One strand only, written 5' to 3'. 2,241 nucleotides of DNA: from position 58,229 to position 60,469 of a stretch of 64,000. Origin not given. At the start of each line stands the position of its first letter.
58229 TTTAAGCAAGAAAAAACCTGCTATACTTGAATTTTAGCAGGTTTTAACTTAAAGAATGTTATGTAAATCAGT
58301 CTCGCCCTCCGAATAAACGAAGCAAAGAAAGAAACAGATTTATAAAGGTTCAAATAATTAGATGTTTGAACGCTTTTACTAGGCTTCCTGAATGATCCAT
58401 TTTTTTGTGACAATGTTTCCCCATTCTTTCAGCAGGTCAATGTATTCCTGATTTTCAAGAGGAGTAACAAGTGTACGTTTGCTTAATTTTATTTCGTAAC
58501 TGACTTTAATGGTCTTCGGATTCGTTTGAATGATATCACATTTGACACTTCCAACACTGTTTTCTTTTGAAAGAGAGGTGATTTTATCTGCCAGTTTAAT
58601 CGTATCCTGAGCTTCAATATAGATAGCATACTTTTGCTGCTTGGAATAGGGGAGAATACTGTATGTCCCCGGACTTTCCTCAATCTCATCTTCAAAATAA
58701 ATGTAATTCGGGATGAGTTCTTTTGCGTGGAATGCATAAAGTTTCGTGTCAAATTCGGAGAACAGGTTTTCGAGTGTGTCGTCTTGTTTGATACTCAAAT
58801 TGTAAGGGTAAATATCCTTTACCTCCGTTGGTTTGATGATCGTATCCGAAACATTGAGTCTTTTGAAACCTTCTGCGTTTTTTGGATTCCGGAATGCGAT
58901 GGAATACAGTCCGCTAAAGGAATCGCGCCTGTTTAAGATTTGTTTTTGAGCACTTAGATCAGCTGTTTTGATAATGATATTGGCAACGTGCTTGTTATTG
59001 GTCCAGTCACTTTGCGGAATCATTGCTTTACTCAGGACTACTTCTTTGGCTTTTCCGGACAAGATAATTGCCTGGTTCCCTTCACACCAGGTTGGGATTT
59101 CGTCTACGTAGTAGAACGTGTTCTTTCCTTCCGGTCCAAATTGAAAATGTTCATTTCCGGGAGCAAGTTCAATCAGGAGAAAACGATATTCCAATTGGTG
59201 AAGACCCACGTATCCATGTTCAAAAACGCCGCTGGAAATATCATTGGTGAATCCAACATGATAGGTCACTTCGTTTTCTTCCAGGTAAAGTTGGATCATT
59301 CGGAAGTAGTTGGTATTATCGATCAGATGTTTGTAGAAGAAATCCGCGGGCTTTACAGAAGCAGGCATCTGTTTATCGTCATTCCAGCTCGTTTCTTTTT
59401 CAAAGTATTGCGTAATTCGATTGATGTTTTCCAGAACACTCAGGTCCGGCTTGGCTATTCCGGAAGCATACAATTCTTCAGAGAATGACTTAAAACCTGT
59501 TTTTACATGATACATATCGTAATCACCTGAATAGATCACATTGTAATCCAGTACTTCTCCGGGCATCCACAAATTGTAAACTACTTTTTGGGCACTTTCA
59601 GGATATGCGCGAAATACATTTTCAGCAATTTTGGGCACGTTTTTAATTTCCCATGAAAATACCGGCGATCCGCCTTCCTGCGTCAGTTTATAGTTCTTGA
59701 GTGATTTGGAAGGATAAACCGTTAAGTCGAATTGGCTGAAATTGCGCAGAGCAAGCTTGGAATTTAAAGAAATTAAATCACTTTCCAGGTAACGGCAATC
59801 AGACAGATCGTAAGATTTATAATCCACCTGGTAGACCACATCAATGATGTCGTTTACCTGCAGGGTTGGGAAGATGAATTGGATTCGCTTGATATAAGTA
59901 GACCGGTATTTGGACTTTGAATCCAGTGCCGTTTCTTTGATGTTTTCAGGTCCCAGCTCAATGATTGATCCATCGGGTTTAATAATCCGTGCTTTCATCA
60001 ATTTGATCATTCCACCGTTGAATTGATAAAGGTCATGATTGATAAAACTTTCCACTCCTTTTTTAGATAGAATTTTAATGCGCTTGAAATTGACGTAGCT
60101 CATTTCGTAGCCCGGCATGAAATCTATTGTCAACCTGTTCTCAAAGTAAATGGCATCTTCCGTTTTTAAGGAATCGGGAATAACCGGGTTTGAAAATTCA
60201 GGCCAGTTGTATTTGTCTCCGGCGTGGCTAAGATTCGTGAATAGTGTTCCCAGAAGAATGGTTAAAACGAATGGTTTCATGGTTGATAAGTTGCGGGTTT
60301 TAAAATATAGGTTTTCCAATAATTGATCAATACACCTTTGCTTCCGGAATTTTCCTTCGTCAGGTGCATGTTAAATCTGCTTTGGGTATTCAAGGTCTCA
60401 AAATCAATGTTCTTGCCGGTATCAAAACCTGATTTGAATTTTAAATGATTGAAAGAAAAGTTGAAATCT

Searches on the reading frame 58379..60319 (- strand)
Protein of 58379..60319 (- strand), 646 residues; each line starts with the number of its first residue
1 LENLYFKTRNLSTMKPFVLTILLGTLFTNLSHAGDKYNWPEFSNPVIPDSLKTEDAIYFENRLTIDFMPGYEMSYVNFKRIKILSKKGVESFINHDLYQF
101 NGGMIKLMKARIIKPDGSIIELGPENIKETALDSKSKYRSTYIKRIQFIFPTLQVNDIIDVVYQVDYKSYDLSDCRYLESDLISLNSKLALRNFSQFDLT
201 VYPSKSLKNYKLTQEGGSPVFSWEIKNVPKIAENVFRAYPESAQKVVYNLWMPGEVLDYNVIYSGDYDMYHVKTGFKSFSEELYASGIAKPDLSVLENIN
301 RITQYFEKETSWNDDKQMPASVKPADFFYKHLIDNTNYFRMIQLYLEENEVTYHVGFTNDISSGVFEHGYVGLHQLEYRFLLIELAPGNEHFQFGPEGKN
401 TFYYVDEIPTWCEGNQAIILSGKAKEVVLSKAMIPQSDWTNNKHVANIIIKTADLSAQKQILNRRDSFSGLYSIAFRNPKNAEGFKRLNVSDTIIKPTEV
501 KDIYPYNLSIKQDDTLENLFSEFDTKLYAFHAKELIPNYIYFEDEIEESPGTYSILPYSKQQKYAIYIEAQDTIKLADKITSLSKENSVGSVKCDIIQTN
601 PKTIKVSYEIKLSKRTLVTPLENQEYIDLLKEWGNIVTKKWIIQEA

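Call 5: search_protein_families(library=pfam, proteins=[window:58379-60319:-], max_evalue=0.1)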
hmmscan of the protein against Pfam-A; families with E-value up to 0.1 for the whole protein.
window:58379-60319:- (646 aa): 2 families
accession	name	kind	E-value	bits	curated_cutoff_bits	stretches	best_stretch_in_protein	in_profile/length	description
PF12969.12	DUF3857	-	2.5e-10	41.1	24.6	1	75-231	7-169/170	Domain of Unknown Function with PDB structure (DUF3857)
PF12970.12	DUF3858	-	9e-10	39.2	27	1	555-639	30-112/116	Domain of Unknown Function with PDB structure (DUF3858)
